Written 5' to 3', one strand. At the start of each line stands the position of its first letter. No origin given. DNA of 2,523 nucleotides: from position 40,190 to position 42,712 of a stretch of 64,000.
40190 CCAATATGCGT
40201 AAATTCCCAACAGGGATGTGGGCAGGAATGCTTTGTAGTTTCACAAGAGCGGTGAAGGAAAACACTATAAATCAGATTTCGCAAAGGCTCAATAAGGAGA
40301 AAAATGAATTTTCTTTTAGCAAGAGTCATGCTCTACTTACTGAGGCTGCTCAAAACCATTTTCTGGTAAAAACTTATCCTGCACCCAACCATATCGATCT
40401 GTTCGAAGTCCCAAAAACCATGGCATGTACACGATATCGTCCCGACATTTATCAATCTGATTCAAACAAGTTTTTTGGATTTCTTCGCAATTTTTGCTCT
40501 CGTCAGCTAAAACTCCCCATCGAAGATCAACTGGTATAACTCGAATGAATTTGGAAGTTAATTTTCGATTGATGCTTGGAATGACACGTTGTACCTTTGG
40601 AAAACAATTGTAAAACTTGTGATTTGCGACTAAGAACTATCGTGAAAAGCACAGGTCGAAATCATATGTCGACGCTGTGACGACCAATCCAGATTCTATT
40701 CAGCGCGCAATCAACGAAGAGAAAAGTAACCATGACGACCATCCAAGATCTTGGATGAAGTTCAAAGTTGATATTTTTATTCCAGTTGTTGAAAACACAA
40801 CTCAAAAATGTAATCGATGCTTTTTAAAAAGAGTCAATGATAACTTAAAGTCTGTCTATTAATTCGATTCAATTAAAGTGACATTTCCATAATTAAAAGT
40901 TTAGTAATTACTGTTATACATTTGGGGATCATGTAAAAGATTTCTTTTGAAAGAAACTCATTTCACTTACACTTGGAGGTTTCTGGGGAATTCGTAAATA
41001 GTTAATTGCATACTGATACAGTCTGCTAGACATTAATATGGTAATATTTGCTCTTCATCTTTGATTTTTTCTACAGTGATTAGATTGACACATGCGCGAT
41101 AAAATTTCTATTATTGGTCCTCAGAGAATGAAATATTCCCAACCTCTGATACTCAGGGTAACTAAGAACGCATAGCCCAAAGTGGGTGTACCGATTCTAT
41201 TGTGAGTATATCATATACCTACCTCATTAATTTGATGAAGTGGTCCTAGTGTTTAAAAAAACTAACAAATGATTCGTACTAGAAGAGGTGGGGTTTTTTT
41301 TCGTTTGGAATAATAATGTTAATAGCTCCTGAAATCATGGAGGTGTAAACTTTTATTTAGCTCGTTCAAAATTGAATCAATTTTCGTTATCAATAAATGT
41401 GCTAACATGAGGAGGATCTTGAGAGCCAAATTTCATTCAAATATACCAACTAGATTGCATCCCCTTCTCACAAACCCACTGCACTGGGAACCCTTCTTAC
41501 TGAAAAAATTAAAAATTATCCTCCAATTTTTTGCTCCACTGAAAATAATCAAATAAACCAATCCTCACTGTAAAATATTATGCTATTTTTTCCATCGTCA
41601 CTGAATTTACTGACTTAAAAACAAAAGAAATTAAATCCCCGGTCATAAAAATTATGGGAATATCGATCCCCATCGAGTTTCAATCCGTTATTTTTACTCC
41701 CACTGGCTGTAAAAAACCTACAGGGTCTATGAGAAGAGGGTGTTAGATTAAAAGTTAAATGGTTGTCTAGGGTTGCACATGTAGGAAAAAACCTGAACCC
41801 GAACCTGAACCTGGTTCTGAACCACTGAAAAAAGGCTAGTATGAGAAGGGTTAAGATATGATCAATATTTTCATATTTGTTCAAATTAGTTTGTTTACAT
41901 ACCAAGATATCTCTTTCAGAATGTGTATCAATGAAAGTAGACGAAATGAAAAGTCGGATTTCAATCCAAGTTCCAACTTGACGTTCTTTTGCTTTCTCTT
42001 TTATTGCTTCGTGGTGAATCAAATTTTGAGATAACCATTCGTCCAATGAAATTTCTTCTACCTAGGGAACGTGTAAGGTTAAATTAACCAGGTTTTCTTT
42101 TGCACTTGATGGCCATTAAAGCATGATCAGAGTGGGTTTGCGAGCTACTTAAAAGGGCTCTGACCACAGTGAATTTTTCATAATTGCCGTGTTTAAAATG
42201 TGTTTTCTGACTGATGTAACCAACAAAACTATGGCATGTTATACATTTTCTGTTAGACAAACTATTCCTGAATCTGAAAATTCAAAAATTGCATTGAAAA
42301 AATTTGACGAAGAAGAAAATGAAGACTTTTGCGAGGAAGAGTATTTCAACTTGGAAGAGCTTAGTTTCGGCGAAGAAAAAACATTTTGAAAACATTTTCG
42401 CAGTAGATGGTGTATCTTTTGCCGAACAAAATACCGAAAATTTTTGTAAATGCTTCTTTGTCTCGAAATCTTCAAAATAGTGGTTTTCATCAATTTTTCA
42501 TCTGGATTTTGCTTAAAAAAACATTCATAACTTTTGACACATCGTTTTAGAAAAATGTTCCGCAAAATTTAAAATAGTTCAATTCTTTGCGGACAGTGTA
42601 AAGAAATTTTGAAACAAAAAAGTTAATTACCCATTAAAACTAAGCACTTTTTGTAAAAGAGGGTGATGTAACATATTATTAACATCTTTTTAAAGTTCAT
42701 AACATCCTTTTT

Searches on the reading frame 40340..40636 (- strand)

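Call 79: search_protein_families(library=pfam, proteins=[window:40340-40636:-], max_evalue=0.01)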
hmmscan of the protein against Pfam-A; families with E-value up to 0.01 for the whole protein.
window:40340-40636:- (99 aa): 1 family
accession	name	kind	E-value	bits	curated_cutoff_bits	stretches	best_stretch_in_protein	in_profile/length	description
PF13271.11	DUF4062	-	0.0023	18.5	24.7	1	45-87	34-69/82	Domain of unknown function (DUF4062)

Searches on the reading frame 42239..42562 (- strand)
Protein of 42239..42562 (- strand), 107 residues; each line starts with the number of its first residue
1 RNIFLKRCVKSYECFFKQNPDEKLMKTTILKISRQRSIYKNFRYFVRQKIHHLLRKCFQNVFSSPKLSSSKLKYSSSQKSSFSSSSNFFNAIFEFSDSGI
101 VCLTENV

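Call 74: find_homologous_proteins(query=window:42239-42562:-, max_evalue=0.01)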
Query window:42239-42562:- (107 aa): 2 proteins with E <= 0.01 among 5 candidates.
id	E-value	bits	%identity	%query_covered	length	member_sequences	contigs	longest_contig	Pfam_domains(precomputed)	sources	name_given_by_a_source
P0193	1.8e-19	88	51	98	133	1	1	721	-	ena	-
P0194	2.9e-5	42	59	54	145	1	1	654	-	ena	-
